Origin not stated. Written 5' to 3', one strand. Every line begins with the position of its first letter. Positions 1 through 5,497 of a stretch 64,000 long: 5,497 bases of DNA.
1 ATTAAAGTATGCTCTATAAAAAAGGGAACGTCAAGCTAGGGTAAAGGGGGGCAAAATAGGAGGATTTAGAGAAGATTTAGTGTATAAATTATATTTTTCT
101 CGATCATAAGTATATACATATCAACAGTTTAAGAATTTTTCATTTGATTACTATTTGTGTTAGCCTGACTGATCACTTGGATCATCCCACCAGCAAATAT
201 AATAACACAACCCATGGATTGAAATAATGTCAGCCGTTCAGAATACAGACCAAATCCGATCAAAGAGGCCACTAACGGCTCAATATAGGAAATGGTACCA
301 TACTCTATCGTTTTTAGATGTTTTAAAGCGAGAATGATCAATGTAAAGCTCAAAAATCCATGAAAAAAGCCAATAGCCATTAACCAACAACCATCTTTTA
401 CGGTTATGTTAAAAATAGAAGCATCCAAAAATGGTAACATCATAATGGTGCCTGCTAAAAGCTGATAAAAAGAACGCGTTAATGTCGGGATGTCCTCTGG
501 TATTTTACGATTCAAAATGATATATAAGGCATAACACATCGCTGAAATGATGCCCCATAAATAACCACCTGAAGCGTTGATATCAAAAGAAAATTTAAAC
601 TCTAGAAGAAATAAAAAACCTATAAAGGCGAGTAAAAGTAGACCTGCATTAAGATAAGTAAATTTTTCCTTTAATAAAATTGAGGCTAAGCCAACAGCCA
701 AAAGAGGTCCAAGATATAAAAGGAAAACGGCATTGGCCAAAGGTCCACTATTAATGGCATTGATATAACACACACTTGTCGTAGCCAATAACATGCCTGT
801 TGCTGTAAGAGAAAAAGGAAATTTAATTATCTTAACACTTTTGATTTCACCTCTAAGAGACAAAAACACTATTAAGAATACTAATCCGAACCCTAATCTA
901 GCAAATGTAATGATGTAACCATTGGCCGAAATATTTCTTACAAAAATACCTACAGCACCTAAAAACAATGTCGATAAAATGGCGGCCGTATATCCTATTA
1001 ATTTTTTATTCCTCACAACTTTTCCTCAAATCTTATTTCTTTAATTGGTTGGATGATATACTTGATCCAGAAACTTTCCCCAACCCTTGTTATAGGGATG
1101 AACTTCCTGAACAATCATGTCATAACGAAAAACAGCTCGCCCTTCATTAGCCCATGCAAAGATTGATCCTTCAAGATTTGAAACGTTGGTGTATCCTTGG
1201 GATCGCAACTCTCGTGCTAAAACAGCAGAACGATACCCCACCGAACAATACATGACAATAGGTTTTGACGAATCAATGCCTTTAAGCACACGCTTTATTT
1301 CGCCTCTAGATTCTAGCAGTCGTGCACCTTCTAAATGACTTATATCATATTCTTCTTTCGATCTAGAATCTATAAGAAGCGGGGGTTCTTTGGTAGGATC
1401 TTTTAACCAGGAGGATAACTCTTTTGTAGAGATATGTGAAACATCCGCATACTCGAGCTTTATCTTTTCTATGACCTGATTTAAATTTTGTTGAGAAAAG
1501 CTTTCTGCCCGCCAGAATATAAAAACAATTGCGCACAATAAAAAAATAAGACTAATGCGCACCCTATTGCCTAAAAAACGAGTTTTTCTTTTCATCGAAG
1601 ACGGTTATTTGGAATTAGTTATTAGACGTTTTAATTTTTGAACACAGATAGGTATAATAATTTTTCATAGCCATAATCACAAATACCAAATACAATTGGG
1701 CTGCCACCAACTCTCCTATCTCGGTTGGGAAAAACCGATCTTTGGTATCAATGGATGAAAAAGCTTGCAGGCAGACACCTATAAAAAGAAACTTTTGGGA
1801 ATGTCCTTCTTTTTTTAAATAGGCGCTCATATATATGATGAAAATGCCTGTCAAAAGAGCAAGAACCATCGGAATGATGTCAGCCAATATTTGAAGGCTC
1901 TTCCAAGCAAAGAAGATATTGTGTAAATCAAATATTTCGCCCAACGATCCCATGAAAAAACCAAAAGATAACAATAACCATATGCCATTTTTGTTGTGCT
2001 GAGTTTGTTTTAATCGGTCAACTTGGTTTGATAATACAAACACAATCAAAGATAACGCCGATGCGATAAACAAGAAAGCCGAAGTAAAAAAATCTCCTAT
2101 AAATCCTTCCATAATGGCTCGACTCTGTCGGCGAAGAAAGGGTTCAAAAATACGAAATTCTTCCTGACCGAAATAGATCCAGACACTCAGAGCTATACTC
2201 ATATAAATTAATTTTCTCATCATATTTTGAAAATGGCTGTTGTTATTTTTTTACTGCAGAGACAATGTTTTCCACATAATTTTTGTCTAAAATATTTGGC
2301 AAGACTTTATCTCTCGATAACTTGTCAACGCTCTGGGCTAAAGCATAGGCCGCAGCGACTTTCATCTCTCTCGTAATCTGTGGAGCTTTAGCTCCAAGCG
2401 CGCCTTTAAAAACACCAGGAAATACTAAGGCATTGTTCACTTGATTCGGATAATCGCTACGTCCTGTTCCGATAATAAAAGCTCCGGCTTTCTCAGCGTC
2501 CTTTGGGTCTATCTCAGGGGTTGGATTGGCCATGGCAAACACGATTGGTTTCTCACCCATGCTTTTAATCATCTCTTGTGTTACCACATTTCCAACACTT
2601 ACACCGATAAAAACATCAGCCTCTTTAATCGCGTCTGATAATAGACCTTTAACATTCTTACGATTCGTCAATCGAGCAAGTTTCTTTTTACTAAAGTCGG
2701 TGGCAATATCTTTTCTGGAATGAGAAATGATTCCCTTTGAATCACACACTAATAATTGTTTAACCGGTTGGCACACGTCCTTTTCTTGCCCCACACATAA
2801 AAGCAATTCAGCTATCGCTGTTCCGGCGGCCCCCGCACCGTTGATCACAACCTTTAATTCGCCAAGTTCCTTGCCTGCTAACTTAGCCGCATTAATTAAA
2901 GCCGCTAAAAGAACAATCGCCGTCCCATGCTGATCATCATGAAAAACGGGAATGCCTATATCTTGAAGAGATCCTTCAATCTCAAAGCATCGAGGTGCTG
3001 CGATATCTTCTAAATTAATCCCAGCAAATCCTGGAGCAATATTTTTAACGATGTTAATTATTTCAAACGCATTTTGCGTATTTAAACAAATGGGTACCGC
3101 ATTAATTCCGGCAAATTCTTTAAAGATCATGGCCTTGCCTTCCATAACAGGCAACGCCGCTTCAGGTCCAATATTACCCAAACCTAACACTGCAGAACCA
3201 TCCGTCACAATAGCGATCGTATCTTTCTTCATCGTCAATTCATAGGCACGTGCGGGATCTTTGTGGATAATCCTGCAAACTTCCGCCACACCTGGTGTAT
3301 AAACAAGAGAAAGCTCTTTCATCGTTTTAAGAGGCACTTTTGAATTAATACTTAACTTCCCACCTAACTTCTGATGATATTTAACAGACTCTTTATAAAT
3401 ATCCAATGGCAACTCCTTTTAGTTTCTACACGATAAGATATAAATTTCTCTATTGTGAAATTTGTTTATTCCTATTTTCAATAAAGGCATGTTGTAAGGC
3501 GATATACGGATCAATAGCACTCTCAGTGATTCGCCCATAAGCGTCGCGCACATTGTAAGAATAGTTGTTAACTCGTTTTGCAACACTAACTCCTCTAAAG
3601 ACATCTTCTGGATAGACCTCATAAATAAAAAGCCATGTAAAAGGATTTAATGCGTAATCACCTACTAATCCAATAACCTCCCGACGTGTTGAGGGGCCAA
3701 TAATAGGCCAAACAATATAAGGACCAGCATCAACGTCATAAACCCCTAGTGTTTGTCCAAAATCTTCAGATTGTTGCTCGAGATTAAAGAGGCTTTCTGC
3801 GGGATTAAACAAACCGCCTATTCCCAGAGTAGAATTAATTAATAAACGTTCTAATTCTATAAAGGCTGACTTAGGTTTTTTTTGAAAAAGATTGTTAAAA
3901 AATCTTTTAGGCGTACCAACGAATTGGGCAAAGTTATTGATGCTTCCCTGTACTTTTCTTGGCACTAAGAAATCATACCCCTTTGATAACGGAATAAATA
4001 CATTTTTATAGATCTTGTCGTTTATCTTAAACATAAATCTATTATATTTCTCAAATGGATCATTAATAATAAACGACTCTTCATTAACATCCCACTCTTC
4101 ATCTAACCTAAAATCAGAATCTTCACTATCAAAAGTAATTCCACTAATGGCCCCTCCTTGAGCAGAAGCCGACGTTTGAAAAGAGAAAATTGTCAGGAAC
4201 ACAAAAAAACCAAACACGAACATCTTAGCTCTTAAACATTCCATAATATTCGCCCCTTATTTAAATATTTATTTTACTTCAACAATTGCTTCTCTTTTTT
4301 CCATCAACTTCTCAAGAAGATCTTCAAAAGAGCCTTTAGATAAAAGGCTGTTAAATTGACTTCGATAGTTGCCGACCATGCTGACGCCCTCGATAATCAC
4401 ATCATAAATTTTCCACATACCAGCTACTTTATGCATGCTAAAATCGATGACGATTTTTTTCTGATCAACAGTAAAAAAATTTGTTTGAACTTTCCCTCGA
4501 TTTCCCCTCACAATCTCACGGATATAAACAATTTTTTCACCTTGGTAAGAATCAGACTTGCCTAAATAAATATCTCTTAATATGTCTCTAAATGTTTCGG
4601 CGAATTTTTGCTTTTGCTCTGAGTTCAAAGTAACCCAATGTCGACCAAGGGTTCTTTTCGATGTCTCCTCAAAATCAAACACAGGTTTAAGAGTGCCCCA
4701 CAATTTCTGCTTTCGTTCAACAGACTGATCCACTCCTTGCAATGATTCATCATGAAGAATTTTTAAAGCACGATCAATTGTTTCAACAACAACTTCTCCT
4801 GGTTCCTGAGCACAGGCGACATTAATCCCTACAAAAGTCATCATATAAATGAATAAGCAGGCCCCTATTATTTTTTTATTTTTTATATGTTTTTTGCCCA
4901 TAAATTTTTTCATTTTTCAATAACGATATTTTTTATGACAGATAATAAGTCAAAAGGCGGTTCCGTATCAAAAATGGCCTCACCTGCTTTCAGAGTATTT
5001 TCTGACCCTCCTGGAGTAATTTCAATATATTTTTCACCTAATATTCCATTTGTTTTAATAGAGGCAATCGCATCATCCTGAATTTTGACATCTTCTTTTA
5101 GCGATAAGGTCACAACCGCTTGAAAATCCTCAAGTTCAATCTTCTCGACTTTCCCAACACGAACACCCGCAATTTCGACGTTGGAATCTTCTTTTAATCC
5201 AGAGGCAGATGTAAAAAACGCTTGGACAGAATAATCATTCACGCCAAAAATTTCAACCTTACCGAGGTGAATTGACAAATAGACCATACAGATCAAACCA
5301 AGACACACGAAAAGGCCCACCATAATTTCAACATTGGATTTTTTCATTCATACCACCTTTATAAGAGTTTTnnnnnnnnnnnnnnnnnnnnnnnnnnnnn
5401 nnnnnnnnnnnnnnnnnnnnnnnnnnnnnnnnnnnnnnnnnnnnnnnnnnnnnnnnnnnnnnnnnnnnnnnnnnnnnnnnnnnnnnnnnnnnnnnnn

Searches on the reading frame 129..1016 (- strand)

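Call 40: search_protein_families(library=pfam, proteins=[window:129-1016:-], max_evalue=0.00001)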
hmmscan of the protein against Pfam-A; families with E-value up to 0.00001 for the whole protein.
window:129-1016:- (295 aa): 1 family
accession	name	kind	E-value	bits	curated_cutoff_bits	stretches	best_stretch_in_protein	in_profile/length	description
PF00892.27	EamA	-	3.3e-33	115.3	28.2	2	151-276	3-129/135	EamA-like transporter family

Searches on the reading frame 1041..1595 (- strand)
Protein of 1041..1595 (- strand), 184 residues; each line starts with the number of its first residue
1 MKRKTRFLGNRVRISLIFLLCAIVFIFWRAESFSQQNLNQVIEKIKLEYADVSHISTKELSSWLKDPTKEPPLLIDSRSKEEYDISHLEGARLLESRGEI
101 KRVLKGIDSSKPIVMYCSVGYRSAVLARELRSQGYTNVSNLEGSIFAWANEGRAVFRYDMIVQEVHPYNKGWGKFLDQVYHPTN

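Call 40: search_protein_families(library=pfam, proteins=[window:1041-1595:-], max_evalue=0.00001)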
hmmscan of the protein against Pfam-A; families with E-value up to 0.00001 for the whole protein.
window:1041-1595:- (184 aa): 1 family
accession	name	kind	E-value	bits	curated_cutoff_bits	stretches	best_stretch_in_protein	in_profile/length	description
PF00581.25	Rhodanese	-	1.2e-17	64.6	22.2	1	62-150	3-101/102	Rhodanese-like domain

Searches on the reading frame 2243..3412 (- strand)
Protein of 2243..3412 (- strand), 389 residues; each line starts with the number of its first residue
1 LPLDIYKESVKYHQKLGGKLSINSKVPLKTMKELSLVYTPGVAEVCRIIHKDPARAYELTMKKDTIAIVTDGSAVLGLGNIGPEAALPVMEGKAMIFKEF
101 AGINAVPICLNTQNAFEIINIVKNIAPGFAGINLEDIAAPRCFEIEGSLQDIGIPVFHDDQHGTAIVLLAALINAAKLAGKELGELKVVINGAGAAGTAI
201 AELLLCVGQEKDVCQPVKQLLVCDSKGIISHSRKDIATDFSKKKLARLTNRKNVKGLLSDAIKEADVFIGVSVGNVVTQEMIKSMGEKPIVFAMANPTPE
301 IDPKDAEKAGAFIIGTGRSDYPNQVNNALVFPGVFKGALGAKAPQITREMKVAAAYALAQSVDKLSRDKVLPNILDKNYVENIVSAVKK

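Call 40: search_protein_families(library=pfam, proteins=[window:2243-3412:-], max_evalue=0.00001)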
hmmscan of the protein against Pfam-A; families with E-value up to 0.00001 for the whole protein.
window:2243-3412:- (389 aa): 2 families
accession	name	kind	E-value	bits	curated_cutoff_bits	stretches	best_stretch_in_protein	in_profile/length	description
PF03949.21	Malic_M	-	1.5e-30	106.8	23.5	1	163-376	3-241/258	Malic enzyme, NAD binding domain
PF00390.24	malic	-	2.6e-29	102.8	23.1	1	20-113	4-118/182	Malic enzyme, N-terminal domain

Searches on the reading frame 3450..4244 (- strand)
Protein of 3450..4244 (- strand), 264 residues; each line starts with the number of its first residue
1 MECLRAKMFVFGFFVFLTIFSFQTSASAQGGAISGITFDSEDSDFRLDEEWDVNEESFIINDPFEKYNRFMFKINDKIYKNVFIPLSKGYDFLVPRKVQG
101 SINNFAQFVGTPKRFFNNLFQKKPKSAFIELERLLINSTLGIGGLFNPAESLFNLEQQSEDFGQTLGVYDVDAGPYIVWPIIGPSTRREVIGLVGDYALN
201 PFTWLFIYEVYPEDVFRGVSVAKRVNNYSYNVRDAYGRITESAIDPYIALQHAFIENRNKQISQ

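Call 40: search_protein_families(library=pfam, proteins=[window:3450-4244:-], max_evalue=0.00001)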
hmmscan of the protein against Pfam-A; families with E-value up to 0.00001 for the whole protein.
window:3450-4244:- (264 aa): 1 family
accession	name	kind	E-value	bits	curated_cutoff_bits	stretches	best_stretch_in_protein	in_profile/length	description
PF04333.18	MlaA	-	3.1e-59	200.4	25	1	61-260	2-194/195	MlaA lipoprotein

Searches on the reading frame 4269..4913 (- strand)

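Call 40: search_protein_families(library=pfam, proteins=[window:4269-4913:-], max_evalue=0.00001)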
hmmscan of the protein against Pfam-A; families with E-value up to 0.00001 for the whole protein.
window:4269-4913:- (214 aa): 1 family
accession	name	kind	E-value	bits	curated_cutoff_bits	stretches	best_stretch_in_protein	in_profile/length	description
PF05494.18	MlaC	-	3.7e-42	144.4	26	1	44-203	2-164/166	MlaC protein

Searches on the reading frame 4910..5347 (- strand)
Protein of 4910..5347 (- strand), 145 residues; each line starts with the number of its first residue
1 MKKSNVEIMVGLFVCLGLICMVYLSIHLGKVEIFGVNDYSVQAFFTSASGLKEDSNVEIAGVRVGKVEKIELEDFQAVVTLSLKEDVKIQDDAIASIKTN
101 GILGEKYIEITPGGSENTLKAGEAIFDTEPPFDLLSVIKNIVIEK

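Call 40: search_protein_families(library=pfam, proteins=[window:4910-5347:-], max_evalue=0.00001)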
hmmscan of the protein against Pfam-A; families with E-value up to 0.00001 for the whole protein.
window:4910-5347:- (145 aa): 1 family
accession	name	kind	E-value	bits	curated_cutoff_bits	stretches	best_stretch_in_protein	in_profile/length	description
PF02470.25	MlaD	-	1.6e-22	80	25.1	1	38-113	2-81/81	MlaD protein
